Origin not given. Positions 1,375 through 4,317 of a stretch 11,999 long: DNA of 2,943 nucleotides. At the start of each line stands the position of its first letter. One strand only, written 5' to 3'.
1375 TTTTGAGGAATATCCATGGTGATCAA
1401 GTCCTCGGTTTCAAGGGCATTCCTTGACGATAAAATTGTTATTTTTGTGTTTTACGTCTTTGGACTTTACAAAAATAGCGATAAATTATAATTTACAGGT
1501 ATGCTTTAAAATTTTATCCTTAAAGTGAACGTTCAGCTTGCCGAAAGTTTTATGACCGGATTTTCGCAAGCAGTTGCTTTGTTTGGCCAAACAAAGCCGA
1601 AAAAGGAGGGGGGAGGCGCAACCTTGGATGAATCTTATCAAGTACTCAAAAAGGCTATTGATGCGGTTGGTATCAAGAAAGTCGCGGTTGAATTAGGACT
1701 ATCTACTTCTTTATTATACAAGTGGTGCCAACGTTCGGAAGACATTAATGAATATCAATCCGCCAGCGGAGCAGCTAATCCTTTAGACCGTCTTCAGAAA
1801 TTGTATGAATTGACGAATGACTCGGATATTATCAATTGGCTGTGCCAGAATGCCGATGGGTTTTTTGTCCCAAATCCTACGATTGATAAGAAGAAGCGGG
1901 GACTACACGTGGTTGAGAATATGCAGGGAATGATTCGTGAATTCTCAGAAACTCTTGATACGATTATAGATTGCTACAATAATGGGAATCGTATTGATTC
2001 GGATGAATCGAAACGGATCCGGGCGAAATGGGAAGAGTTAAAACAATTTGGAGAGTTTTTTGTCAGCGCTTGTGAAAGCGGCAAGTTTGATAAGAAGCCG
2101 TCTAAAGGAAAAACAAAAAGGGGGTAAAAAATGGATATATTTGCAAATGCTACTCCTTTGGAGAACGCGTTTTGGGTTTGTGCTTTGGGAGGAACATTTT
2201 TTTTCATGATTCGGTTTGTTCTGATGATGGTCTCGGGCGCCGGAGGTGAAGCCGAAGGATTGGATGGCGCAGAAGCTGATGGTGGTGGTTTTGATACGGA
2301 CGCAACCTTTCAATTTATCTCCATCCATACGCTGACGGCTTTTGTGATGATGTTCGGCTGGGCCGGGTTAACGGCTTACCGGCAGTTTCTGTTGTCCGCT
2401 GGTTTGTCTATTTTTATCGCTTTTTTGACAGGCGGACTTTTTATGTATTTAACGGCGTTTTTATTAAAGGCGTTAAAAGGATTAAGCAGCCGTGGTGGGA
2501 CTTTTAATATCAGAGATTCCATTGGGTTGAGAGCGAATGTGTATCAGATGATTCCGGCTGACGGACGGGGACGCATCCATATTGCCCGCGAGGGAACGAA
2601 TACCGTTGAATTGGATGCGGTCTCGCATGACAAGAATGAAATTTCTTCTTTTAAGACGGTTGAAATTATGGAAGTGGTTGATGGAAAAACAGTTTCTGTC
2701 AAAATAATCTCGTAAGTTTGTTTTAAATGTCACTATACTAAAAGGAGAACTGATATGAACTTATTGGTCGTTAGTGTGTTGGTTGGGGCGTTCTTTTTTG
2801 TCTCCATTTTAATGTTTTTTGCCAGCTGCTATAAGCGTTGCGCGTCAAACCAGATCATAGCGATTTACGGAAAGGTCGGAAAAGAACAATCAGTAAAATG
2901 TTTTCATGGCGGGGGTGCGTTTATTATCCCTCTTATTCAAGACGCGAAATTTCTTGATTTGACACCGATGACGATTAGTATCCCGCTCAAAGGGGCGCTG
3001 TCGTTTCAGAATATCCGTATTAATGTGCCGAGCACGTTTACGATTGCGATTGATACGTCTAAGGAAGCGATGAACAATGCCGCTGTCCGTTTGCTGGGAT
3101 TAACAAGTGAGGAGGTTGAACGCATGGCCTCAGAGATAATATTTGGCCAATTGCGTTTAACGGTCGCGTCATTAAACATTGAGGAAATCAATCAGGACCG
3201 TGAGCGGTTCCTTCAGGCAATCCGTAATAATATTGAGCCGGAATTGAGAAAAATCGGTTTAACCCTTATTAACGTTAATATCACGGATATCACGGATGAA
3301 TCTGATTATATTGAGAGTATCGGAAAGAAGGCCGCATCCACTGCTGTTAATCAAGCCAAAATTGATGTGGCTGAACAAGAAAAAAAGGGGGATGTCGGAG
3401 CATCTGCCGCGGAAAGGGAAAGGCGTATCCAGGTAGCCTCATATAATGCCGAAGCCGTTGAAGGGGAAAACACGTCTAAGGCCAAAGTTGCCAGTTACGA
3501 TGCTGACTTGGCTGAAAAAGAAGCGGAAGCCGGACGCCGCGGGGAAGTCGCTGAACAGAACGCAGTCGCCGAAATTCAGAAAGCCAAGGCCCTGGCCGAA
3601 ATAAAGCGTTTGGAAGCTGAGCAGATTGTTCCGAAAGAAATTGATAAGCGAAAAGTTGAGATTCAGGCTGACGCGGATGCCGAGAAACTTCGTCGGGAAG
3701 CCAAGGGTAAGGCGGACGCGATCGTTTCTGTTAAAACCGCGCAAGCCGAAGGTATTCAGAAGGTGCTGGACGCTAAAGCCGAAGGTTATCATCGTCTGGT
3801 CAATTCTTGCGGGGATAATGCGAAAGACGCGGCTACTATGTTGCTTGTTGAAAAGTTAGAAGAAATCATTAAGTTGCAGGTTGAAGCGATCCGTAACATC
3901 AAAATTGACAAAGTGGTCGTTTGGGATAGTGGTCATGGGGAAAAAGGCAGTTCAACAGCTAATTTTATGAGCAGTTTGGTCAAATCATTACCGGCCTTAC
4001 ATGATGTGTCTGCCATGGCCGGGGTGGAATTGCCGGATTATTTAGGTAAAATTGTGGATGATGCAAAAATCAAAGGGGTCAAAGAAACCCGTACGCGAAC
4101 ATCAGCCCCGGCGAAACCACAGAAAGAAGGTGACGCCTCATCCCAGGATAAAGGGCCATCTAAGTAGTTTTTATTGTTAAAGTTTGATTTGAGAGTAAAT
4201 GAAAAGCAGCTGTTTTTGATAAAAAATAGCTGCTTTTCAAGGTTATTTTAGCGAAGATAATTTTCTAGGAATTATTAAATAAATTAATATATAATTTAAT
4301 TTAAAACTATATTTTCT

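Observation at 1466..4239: Flotillin-NfeD pair is led by a phage CII-like HTH gene; the three-gene cassette resembles P4 cII-beta-gop and may be an anti-phage/abortive-infection module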

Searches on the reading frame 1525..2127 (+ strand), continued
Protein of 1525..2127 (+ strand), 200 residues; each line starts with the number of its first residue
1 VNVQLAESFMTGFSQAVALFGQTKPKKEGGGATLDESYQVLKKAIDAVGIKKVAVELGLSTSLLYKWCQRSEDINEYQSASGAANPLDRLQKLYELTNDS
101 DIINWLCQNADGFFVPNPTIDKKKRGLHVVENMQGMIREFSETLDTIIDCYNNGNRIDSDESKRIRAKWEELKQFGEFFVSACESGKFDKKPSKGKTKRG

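Call 79: search_protein_families(library=pfam, proteins=[L074:12263-13129:-, L076:14344-15432:+, L076:12877-14229:-, L075:1389-2810:-, L024:9323-9751:-, L024:9975-11279:+, L042:6799-7218:+], max_evalue=0.01)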
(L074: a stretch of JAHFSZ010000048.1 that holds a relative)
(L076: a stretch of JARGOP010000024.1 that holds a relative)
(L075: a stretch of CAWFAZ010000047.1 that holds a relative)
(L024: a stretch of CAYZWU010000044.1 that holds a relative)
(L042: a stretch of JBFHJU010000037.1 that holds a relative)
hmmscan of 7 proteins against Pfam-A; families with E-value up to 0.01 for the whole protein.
L074:12263-13129:- (288 aa): 1 family
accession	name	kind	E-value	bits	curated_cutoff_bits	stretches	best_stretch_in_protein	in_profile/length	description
PF01145.31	Band_7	-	4.4e-28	98.9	23.6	1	48-221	2-173/176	SPFH domain / Band 7 family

L076:14344-15432:+ (362 aa): 1 family
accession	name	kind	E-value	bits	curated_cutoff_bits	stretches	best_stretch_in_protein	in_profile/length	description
PF13548.11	DUF4126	-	1.4e-43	149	27.5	1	18-192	1-174/175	Domain of unknown function (DUF4126)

L076:12877-14229:- (450 aa): 0 families

L075:1389-2810:- (473 aa): 1 family
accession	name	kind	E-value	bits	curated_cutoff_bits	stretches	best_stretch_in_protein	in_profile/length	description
PF11832.13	DUF3352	-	4.1e-05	22.8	26.8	1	172-364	297-474/536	Protein of unknown function (DUF3352)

L024:9323-9751:- (142 aa): 0 families

L024:9975-11279:+ (434 aa): 0 families

L042:6799-7218:+ (139 aa): 1 family
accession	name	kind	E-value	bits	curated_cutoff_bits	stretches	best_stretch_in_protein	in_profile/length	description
PF00254.34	FKBP_C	-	4.3e-22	78.7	21.1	1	3-109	6-74/94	FKBP-type peptidyl-prolyl cis-trans isomerase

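Call 99: search_protein_representatives(alignment_id=A3)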
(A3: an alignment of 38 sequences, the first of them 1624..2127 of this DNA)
Query: 38 sequences, 160 profile positions. Proteins with E-value up to 0.001 (for the whole library): 1084; up to 1e-10: 619; up to 1e-30: 157. The best 150 are listed.
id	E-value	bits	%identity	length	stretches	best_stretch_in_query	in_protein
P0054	2.8e-64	232.0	-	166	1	2-159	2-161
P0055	4.2e-57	208.6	-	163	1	1-157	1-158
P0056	1.1e-56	207.3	-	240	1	2-159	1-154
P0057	4.6e-56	205.3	-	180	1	2-158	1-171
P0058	8.7e-55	201.1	-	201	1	2-158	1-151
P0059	1.4e-54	200.4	-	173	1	1-157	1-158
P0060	2.8e-54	199.5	-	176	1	3-157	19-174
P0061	3.7e-54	199.0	-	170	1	2-157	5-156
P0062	4.9e-54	198.7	-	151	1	2-155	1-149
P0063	2.9e-53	196.2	-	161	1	2-154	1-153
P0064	4.5e-53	195.5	-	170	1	2-157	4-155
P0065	4.9e-53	195.4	-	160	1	2-157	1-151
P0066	1.0e-52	194.4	-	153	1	3-155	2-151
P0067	2.5e-52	193.1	-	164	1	2-158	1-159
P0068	3.7e-52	192.6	-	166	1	2-157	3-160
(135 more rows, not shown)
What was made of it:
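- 1084 clusters at 50% identity match at E<=1e-3 (call 99).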

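Call 104: search_dna_similar(query=window:1624-2127:+, collection=phages, mode=protein, max_evalue=0.001, max_rows=10)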
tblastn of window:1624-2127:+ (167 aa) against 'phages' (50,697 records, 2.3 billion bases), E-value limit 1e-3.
No match.

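Call 105: search_dna_similar(query=window:1624-2127:+, collection=plasmids, mode=protein, max_evalue=0.001, max_rows=10)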
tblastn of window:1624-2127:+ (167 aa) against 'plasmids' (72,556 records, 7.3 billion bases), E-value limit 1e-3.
No match.
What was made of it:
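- The gene-1 family is absent from phage and plasmid records (calls 104, 105).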

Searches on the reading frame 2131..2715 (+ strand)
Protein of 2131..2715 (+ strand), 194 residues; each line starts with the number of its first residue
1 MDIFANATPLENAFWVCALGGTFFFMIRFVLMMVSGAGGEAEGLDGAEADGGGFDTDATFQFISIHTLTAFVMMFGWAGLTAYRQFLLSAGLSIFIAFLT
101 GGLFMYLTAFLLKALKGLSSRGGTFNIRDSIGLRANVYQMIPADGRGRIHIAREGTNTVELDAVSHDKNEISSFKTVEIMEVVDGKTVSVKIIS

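Call 3: search_protein_families(library=pfam, proteins=[window:2131-2715:+], max_evalue=1)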
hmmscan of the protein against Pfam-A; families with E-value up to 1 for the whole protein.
window:2131-2715:+ (194 aa): 0 families

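Call 4: search_protein_families(library=padloc, proteins=[window:2131-2715:+], max_evalue=1)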
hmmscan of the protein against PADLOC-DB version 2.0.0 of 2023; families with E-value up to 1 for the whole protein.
window:2131-2715:+ (194 aa): 0 families

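Call 5: search_protein_families(library=ncbifam, proteins=[window:2131-2715:+], max_evalue=1)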
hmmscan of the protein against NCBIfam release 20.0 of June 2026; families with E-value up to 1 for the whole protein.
window:2131-2715:+ (194 aa): 0 families

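Call 6: search_protein_families(library=phrogs, proteins=[window:2131-2715:+], max_evalue=1)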
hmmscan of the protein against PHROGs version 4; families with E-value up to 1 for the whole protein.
window:2131-2715:+ (194 aa): 0 families

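Call 8: find_encoding_contigs(protein=window:2131-2715:+, flank=10000, max_places=10)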
Protein window:2131-2715:+ (194 aa): 8 contigs read that carry it; 6 places shown.
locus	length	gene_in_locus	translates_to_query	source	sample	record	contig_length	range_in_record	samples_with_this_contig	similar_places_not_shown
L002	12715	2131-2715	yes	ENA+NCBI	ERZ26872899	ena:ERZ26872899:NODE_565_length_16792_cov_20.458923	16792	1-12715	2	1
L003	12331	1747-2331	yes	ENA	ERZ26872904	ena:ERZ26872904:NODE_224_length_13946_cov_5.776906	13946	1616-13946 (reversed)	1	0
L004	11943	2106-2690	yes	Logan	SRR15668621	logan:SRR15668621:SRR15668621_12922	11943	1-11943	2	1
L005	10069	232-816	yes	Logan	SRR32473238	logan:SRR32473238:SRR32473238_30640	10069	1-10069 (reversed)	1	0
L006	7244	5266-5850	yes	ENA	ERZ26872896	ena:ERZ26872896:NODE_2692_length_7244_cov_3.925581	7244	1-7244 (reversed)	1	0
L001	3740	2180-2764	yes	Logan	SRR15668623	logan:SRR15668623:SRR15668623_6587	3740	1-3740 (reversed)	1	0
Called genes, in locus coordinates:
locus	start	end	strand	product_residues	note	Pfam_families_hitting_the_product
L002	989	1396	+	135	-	PF00293:NUDIX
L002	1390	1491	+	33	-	-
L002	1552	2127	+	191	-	-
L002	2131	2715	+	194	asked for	-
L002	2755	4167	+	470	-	PF01145:Band_7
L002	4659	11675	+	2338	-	-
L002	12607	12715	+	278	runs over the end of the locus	-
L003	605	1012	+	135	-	PF00293:NUDIX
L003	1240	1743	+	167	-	-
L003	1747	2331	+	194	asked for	-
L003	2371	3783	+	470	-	PF01145:Band_7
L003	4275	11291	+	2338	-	-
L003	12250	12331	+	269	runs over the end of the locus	-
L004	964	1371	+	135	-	PF00293:NUDIX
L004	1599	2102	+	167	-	-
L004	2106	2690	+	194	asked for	-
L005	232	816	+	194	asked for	-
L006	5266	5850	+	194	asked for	-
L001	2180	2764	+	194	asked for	-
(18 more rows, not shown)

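Call 11: find_homologous_proteins(query=window:2131-2715:+)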
Query window:2131-2715:+ (194 aa): 14 proteins with E <= 0.001 among 208 candidates.
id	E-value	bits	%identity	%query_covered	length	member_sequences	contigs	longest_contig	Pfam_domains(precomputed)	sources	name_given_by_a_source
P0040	1.2e-120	418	100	100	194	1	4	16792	-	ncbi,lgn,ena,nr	ncbi:MAG: hypothetical protein K8S27_13615 [Candidatus Omnitrophica bacterium]|nr:hypothetical prote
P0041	7.9e-75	269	62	100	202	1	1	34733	-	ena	-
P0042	7.7e-52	194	50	98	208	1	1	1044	-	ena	-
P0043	1.6e-51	193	50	99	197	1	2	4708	-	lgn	-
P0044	4.4e-49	185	47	98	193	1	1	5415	-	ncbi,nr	ncbi:MAG: hypothetical protein K8I00_09095 [Candidatus Omnitrophica bacterium]|nr:hypothetical prote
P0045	1.6e-46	176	50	98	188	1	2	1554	-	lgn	-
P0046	2.3e-39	153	44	98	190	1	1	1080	-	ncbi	-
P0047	4.1e-39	152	47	95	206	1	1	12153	-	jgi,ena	-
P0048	2.9e-33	133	38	96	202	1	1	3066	-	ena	-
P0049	7.4e-33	132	41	93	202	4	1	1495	-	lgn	-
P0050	9.5e-33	131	43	93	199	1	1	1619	-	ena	-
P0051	3.3e-31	126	43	93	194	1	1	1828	-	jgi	jgi:hypothetical protein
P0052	8.2e-21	92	38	68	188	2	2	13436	-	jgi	jgi:hypothetical protein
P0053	7.2e-15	73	32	81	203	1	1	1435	-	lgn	-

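Call 32: search_solved_structures(query=A2, max_evalue=10)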
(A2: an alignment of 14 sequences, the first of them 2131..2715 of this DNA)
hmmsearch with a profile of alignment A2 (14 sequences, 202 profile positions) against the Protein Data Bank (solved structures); distinct sequences matched with E-value up to 10: 1.
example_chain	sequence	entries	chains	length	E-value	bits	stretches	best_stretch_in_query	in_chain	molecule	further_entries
2k14_A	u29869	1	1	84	0.01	18.5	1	137-193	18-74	YuaF protein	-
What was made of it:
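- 2131..2715 (+): Gene 2: a 194-aa short NfeD-type membrane protein. It has three TM helices, a disordered acidic Gly/Asp/Glu loop (residues 38-55) and a C-terminal OB-like beta barrel (residues 134-192). The only hit of the family profile in the PDB is YuaF, E=0.01 (call 32).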

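Call 39: predict_structure(alignment_id=A2)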
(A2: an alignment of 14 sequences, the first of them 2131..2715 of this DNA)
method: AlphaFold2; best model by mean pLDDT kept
length: 194 residues; sequences in the alignment: 14
mean_pLDDT: 79.6   pTM: 0.53
mean pLDDT of the five models: 79.6, 78.8, 78.7, 78.8, 77.5
residues with pLDDT >= 90: 83; 70-90: 64; 50-70: 27; < 50: 20
segments of 3 or more residues with pLDDT < 50: 38-55
pLDDT, mean of each block of 10 residues (from residue 1): 73 90 85 59 36 47 78 92 91 93 88 68 70 92 92 78 93 93 91 86
secondary structure, 60 per line:
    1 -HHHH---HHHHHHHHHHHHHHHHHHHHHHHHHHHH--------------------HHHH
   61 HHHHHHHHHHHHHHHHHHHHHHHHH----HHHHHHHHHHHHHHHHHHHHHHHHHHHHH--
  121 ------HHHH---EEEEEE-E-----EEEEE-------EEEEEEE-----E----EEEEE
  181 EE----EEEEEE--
elements in order: H2-5 H9-36 H57-85 H90-118 H127-130 E134-139 E147-151 E159-165 E176-182 E187-192
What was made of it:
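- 2131..2715 (+): AF2 model, pLDDT 79.6 (call 39).
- On NfeD, short form (YuaF/NfeD2 type): The AF2 model has three helices and a barrel at 134-192 (call 39).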

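Call 66: find_related_loci(query=A2, collection=metagenome_contigs, flank=5000)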
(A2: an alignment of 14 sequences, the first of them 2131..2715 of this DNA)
Query A2 (194 aa) in metagenome_contigs; peptide patterns used: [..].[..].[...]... (x = any residue, [..] = any of these).
147 stretches matched a pattern; 68 encode a relative of the query (tblastn E <= 1e-3); 68 distinct loci.
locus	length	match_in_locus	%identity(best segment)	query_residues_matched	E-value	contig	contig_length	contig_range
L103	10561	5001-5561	46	2-193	8e-52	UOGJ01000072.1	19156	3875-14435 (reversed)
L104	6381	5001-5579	48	3-191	2e-51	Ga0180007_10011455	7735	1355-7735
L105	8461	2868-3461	46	3-193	1e-50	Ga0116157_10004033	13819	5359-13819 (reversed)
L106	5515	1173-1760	47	7-191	7e-48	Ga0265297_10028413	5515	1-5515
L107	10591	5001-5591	45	4-193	2e-47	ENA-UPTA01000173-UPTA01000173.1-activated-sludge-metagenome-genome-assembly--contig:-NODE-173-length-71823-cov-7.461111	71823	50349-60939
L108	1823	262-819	40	8-190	1e-36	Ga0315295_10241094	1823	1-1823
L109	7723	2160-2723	40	10-191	4e-36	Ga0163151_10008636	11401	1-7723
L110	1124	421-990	41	11-191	1e-36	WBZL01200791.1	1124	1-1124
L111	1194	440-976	41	13-191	9e-36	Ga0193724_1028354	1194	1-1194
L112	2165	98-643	42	11-191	2e-33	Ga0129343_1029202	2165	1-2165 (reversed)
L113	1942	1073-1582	39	14-190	2e-33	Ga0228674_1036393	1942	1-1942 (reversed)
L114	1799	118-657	37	13-194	5e-33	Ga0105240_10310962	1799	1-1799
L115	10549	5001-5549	37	13-194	4e-32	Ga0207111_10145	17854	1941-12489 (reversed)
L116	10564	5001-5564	37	4-191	9e-32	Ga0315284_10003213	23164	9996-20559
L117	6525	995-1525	38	14-190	3e-31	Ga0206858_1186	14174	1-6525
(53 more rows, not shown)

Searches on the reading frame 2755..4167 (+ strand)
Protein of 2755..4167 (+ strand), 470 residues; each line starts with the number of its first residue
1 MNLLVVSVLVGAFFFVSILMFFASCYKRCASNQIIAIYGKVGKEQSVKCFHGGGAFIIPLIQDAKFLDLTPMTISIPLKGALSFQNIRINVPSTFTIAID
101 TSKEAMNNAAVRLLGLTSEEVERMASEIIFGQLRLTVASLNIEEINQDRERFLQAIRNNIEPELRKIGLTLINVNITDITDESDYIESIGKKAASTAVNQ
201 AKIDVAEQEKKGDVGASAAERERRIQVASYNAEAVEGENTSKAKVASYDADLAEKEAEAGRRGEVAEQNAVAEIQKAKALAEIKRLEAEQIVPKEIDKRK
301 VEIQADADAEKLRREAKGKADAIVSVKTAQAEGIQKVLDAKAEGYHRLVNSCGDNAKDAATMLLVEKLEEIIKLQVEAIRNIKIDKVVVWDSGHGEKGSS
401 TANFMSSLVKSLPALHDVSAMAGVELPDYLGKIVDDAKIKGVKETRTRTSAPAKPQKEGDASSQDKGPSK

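Call 3: search_protein_families(library=pfam, proteins=[window:2755-4167:+], max_evalue=1)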
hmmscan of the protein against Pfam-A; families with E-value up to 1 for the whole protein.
window:2755-4167:+ (470 aa): 3 families
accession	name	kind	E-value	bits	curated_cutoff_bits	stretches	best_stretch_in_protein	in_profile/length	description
PF01145.31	Band_7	-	4.7e-28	98.9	23.6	1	37-210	11-176/176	SPFH domain / Band 7 family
PF13421.11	Band_7_1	-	0.0039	17.3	24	1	83-190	95-204/211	SPFH domain-Band 7 family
PF19810.5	HFX_2341_N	-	0.018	15.9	30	1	150-233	37-116/120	HFX_2341-like, N-terminal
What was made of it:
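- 2755..4167 (+): Gene 3: a 470-aa flotillin-like SPFH protein with an N-terminal membrane anchor, a Band_7 domain and a long Ala/Glu-rich coiled-coil region. Band_7 at 4.7e-28 (call 3).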

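Call 4: search_protein_families(library=padloc, proteins=[window:2755-4167:+], max_evalue=1)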
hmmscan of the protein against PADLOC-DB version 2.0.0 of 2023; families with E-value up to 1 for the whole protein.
window:2755-4167:+ (470 aa): 0 families

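Call 5: search_protein_families(library=ncbifam, proteins=[window:2755-4167:+], max_evalue=1)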
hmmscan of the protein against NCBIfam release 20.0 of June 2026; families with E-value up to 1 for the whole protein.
window:2755-4167:+ (470 aa): 1 family
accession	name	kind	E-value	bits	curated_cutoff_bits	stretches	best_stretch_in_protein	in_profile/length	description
NF058507.1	FlotScfldFlot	equivalog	3e-41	142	700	2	8-283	4-287/477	flotillin lipid rafts scaffold protein FloT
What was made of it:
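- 2755..4167 (+): The NCBIfam FloT model scores 142 bits, far below its 700-bit equivalog cut-off (call 5).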

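Call 6: search_protein_families(library=phrogs, proteins=[window:2755-4167:+], max_evalue=1)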
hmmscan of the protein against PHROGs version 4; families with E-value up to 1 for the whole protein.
window:2755-4167:+ (470 aa): 1 family
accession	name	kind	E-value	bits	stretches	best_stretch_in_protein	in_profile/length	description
phrog_200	-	other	1.9e-08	34.8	1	9-241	84-319/379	lipoprotein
